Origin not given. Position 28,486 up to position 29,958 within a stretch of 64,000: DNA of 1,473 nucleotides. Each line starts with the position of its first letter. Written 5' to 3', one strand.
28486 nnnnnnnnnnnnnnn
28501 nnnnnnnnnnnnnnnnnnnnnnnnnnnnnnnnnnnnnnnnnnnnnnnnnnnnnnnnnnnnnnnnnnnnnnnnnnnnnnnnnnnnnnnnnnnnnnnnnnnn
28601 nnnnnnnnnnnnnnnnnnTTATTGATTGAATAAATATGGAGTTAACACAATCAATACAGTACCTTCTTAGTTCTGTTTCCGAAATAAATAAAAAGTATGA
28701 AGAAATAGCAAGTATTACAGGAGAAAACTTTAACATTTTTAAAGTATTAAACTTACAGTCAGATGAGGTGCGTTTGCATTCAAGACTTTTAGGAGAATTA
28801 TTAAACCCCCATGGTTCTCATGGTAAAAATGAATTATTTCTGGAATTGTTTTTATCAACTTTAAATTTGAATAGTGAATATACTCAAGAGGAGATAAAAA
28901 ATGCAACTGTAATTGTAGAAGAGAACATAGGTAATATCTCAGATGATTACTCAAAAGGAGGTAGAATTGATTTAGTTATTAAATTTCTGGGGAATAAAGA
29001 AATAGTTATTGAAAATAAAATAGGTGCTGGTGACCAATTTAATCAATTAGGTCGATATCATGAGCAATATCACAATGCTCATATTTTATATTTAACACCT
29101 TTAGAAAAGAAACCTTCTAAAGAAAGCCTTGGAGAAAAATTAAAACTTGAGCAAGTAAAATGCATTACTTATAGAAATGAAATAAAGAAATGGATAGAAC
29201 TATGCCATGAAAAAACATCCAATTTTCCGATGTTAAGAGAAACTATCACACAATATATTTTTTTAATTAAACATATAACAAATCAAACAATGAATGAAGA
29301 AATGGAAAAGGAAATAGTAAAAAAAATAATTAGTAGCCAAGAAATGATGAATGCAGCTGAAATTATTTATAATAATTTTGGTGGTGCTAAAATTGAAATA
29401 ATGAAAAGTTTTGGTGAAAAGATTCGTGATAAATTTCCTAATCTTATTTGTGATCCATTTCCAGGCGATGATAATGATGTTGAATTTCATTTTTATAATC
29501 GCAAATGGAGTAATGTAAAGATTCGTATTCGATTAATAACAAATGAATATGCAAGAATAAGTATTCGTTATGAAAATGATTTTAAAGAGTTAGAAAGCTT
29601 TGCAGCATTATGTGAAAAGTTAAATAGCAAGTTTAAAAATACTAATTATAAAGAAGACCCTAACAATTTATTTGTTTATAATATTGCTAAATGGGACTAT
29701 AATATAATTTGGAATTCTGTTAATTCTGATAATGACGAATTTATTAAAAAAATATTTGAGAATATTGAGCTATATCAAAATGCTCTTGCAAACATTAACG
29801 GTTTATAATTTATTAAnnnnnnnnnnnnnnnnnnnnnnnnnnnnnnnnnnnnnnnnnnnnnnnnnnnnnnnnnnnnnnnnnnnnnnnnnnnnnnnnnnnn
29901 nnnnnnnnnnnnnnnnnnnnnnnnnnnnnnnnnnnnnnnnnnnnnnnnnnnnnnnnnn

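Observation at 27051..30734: Tight operon of two diverged PD-(D/E)XK nuclease-family paralogs, a triplicated mini-protein and a downstream WYL (BrxR/CapW-like) regulator: candidate undescribed defence module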

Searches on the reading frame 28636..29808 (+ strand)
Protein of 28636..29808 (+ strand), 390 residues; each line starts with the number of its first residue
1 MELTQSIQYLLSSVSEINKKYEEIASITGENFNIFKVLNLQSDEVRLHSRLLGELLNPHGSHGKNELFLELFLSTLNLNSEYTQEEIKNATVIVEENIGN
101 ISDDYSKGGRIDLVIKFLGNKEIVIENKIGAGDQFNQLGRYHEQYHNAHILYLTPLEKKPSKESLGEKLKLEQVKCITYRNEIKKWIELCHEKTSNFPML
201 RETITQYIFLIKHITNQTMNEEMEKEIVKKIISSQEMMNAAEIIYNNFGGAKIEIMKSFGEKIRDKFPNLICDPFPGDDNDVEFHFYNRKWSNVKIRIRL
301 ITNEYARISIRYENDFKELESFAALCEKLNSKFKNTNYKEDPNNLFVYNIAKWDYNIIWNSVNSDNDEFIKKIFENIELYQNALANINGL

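Call 3: search_protein_families(library=pfam, proteins=[window:28636-29808:+], max_evalue=0.1)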
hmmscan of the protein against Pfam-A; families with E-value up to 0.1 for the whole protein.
window:28636-29808:+ (390 aa): 1 family
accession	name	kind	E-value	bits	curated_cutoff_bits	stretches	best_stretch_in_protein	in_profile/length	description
PF14281.12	PDDEXK_4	-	7.9e-32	111.1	22.3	1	32-208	1-182/183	PD-(D/E)XK nuclease superfamily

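Call 4: search_protein_families(library=padloc, proteins=[window:28636-29808:+], max_evalue=0.1)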
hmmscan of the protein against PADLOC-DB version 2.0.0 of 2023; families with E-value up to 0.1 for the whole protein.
window:28636-29808:+ (390 aa): 7 families
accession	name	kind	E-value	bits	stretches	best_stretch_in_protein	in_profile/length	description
PDLC04980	PDC-S26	-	4.6e-91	304.1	1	3-379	3-377/389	-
PDLC04974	PDC-S26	-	1.9e-87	292.2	1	1-385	1-377/401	-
PDLC04983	PDC-S26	-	2.3e-84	282.2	1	8-377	11-379/413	-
PDLC04976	PDC-S26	-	2.3e-27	94.2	2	3-145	3-140/451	-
PDLC04977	PDC-S26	-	3.8e-20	70.4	1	18-263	17-252/400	-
PDLC04972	PDC-S26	-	4.7e-20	70.3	1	21-383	21-377/397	-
PDLC04971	PDC-S26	-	1e-13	49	1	22-266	25-267/415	-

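Call 5: search_protein_families(library=ncbifam, proteins=[window:28636-29808:+], max_evalue=0.1)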
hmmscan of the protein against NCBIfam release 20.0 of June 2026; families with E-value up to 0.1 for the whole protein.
window:28636-29808:+ (390 aa): 2 families
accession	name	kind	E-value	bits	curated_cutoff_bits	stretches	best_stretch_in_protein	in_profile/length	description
NF052662.1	SprTrRegSpoVIF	equivalog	0.016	15.2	130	1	202-243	36-77/84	sporulation-specific transcription regulator SpoVIF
NF037937.1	septum_RefZ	equivalog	0.04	13.8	180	0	144-244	53-155/195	forespore capture DNA-binding protein RefZ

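Call 31: find_homologous_proteins(query=window:28636-29808:+, max_evalue=1e-10)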
Query window:28636-29808:+ (390 aa): 149 proteins with E <= 1e-10 among 4494 candidates; the best 120 are listed.
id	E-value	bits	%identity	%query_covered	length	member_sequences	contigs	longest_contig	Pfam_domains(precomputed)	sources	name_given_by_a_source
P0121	1.1e-254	862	100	100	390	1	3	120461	PF14281.13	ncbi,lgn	-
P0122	4.4e-108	380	62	75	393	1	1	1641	PF14281.13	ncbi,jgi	jgi:hypothetical protein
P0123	5.1e-95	337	62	68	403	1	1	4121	PF14281.13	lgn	-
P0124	1.9e-90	322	58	69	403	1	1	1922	PF14281.13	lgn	-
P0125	7.1e-89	316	47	92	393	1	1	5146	PF14281.13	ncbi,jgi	jgi:hypothetical protein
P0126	2.5e-87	311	54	74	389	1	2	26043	PF14281.13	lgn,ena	-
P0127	9.4e-87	309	59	66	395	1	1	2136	PF14281.13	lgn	-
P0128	1.4e-84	302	53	74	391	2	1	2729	PF14281.13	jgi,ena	jgi:hypothetical protein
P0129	3.4e-82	294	53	73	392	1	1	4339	PF14281.13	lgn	-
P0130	4.1e-82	294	52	76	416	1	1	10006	PF14281.13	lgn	-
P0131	1.8e-80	289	46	88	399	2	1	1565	PF14281.13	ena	-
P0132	4.3e-80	288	46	98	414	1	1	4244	PF14281.13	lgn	-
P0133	1.3e-79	286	58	60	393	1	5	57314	PF14281.13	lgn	-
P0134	3.1e-79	285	51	73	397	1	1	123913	PF14281.13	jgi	jgi:hypothetical protein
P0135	7.3e-79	284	56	67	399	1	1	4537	PF14281.13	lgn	-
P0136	9.6e-77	277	54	66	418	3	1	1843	PF14281.13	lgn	-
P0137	5.6e-76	274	54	67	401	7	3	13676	PF14281.13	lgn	-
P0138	6.2e-75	271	52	67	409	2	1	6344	PF14281.13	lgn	-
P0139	1.7e-74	269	53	73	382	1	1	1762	PF14281.13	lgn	-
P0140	9.3e-74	267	56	59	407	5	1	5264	PF14281.13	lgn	-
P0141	1.6e-73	266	43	95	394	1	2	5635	PF14281.13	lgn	-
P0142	1.8e-73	266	55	62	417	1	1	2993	PF14281.13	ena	-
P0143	3.3e-73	265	51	67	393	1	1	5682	PF14281.13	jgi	-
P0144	6.0e-73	264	52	67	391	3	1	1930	PF14281.13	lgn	-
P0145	7.3e-73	264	55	67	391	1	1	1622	PF14281.13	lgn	-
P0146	6.2e-72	261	53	67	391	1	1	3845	PF14281.13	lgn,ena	-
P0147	1.5e-70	256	47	74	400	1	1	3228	PF14281.13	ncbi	-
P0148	2.4e-70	255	46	78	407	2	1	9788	PF14281.13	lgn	-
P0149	2.5e-70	255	55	62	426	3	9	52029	PF14281.13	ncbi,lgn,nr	ncbi:MAG: PD-(D/E)XK nuclease family protein [Bacteroidia bacterium]|nr:PD-(D/E)XK nuclease family p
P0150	2.2e-68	249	52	65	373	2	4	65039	PF14281.13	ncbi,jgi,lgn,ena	jgi:hypothetical protein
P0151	1.3e-67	246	50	66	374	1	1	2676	PF14281.13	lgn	-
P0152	1.4e-67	246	42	96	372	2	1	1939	PF14281.13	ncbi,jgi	jgi:hypothetical protein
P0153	1.6e-67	246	55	59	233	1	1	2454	PF14281.13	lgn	-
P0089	2.1e-67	246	45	74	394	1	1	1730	PF14281.13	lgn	-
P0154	1.0e-64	237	49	66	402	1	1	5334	PF14281.13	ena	-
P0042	1.1e-64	237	48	70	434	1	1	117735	PF14281.13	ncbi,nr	ncbi:MAG: PD-(D/E)XK nuclease family protein [Bacteroidales bacterium]|nr:PD-(D/E)XK nuclease family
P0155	1.6e-64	236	52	61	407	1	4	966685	PF14281.13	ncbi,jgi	-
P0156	3.4e-64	235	40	95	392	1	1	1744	PF14281.13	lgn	-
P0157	7.8e-64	234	41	92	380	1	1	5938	PF14281.13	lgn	-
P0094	2.0e-62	229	45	73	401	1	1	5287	PF14281.13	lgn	-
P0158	3.9e-61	225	48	68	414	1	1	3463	PF14281.13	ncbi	-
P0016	9.0e-61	224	48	66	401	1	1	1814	PF14281.13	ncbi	-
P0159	1.7e-60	223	50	62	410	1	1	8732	PF14281.13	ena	-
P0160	6.0e-60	221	49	62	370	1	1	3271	PF14281.13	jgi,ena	jgi:hypothetical protein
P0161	3.1e-58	216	45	62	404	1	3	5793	PF14281.13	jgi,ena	jgi:hypothetical protein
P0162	4.8e-58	215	49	62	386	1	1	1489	PF14281.13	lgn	-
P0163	1.4e-57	213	46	66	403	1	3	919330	PF14281.13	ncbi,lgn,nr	ncbi:MAG: hypothetical protein POELPBGB_00328 [Bacteroidia bacterium]|nr:hypothetical protein [Bacte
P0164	1.4e-56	210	47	65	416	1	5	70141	PF14281.13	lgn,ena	-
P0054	1.8e-56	210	44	64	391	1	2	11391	PF14281.13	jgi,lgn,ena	-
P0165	2.0e-56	210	47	66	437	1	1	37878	PF14281.13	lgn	-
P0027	1.1e-55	207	42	71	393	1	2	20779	PF14281.13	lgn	-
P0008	2.0e-55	206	42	75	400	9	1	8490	PF14281.13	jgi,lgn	-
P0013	2.7e-55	206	44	66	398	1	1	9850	PF14281.13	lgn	-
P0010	4.0e-55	205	42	75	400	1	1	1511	PF14281.13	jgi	-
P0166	5.4e-55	205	48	63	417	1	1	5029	PF14281.13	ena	-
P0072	6.6e-55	205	44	75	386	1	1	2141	PF14281.13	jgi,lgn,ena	-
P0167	1.3e-54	204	43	74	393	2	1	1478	PF14281.13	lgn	-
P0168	2.1e-54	203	45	67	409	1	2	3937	PF14281.13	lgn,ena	-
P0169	1.1e-53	201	43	73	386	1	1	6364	PF14281.13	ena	-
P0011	1.8e-52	197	45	65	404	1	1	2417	PF14281.13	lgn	-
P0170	5.8e-52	195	49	53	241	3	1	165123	PF14281.13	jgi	jgi:superfamily II helicase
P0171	1.4e-51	194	40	67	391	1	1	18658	PF14281.13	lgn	-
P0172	5.1e-51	192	42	75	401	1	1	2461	PF14281.13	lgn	-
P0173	1.1e-50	191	39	85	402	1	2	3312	PF14281.13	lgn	-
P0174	1.2e-50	191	41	61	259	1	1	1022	PF14281.13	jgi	jgi:hypothetical protein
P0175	3.9e-50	189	42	78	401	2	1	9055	PF14281.13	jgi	jgi:hypothetical protein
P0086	9.0e-50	188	50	59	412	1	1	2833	PF14281.13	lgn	-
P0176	2.0e-49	187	41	68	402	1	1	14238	PF14281.13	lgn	-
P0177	6.2e-49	185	44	58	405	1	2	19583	PF14281.13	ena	-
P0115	1.2e-48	184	43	66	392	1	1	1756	PF14281.13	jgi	jgi:hypothetical protein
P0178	2.1e-48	183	41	71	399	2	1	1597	PF14281.13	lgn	-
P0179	4.2e-48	182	44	66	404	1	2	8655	PF14281.13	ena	-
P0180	1.1e-47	181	42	74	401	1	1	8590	PF14281.13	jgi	jgi:hypothetical protein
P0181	2.1e-46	177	42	75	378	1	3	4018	PF14281.13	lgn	-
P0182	2.1e-45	173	38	75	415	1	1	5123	PF14281.13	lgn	-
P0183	5.7e-45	172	43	62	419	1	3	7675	PF14281.13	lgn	-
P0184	1.4e-44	171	43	63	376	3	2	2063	PF14281.13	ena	-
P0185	1.8e-44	170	39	76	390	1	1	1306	PF14281.13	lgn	-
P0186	2.6e-44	170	43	67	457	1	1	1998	PF14281.13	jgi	-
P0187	2.9e-44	170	36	85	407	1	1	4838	PF14281.13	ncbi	-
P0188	6.1e-44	169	40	61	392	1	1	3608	PF14281.13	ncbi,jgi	jgi:hypothetical protein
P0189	1.2e-43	168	39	67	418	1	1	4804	PF14281.13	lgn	-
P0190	2.8e-43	166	40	64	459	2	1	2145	PF14281.13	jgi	jgi:hypothetical protein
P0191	4.5e-43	166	43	56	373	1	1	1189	PF14281.13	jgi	-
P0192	1.9e-42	164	39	70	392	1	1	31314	PF14281.13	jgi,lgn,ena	jgi:hypothetical protein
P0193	2.3e-42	163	38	69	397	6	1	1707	PF14281.13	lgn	-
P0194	8.7e-42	162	43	60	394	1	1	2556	PF14281.13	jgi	jgi:hypothetical protein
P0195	1.1e-40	158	40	59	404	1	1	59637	PF14281.13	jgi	jgi:hypothetical protein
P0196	7.2e-40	155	43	60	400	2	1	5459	PF14281.13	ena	-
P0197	1.5e-39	154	44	56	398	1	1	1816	PF14281.13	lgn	-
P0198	6.0e-39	152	39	59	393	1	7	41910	PF14281.13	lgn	-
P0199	1.1e-38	151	35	71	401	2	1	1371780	PF14281.13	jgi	jgi:hypothetical protein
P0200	1.6e-37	147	36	90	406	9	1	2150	PF14281.13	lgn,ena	-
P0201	3.4e-37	146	35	72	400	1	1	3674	PF14281.13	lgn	-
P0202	4.2e-37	146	37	67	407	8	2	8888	PF14281.13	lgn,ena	-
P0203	5.3e-37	146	38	67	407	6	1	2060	PF14281.13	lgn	-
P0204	5.3e-37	146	40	63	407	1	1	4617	PF14281.13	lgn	-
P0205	5.7e-37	146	39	63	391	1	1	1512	PF14281.13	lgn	-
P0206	1.7e-36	144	43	50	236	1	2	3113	PF14281.13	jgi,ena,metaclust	metaclust:\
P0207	1.7e-36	144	35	79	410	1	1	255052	PF14281.13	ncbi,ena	-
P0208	1.8e-34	137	40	56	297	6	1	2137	PF14281.13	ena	-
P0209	3.1e-34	137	41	56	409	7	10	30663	PF14281.13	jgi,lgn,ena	-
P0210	5.3e-34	136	39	61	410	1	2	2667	PF14281.13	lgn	-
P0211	1.2e-33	135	34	68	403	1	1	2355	PF14281.13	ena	-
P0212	5.7e-33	133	39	52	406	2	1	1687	PF14281.13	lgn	-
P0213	2.4e-32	130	36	67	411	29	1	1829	PF14281.13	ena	-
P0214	4.8e-32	129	37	61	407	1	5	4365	PF14281.13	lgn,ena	-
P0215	5.0e-32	129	37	61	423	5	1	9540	PF14281.13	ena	-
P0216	1.1e-31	128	37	67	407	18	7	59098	PF14281.13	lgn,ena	-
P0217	4.7e-31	126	35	67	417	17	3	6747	PF14281.13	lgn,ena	-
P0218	1.0e-30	125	38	60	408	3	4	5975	PF14281.13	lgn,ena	-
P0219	2.0e-30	124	36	63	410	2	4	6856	PF14281.13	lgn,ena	-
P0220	3.4e-30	123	30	75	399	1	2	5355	PF14281.13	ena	-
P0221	3.9e-30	123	39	51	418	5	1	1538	PF14281.13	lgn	-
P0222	2.2e-29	121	41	47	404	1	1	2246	PF14281.13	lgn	-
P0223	1.9e-28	118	35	70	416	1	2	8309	PF14281.13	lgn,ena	-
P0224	2.9e-27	114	36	66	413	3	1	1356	PF14281.13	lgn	-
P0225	5.1e-27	113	36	66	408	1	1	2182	PF14281.13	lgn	-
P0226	9.3e-27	112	35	50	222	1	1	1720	PF14281.13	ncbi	-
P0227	1.4e-26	111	37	59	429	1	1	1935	PF14281.13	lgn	-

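Call 75: find_encoding_contigs(protein=P0126, flank=7000, max_places=2)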
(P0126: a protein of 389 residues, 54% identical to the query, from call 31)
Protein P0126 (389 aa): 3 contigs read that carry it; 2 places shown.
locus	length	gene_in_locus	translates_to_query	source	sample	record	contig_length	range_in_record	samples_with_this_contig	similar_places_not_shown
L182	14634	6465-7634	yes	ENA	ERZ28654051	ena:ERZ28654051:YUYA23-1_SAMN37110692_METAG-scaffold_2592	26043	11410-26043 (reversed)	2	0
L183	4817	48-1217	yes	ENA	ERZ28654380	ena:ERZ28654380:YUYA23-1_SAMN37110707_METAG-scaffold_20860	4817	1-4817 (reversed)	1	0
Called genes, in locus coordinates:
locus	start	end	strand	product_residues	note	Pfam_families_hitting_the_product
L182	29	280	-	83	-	-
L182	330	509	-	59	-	-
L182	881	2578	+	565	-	PF00144:Beta-lactamase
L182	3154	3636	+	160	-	PF18925:DUF5675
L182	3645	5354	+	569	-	-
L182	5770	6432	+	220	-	PF00308:Bac_DnaA (weak)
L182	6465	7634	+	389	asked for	PF14281:PDDEXK_4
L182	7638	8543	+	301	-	PF13280:WYL, PF25583:WCX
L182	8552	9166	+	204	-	PF00091:Tubulin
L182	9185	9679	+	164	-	-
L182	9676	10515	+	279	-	PF04371:PAD_porph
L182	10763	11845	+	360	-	-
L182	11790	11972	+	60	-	-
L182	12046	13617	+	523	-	PF02463:SMC_N (weak), PF13175:AAA_15, PF00005:ABC_tran (faint), PF13304:AAA_21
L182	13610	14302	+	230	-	-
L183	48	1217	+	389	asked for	PF14281:PDDEXK_4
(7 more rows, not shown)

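Call 76: find_encoding_contigs(protein=P0133, flank=7000, max_places=2)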
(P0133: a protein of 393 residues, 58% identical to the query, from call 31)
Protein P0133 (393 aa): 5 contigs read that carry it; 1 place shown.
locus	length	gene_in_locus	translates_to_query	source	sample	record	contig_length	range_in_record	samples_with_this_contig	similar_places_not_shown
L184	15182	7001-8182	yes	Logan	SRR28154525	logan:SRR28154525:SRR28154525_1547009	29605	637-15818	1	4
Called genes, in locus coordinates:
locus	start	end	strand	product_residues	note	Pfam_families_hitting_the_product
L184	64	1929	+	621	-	PF11074:DUF2779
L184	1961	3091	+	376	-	-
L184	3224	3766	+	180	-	PF20815:GIY_YIG_2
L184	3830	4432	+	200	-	-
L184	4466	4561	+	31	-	-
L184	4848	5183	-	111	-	-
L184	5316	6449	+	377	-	PF00004:AAA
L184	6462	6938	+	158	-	PF16473:Rv2179c-like (faint), PF00929:RNase_T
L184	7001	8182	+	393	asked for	PF14281:PDDEXK_4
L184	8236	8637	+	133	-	-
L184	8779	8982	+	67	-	-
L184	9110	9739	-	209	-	-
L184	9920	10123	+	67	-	-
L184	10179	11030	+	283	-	PF13481:AAA_25, PF03796:DnaB_C, PF06745:ATPase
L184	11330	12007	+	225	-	-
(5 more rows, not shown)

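Call 96: search_protein_families(library=phrogs, proteins=[window:28636-29808:+], max_evalue=0.01)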
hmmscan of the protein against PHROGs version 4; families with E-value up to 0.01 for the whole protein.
window:28636-29808:+ (390 aa): 0 families
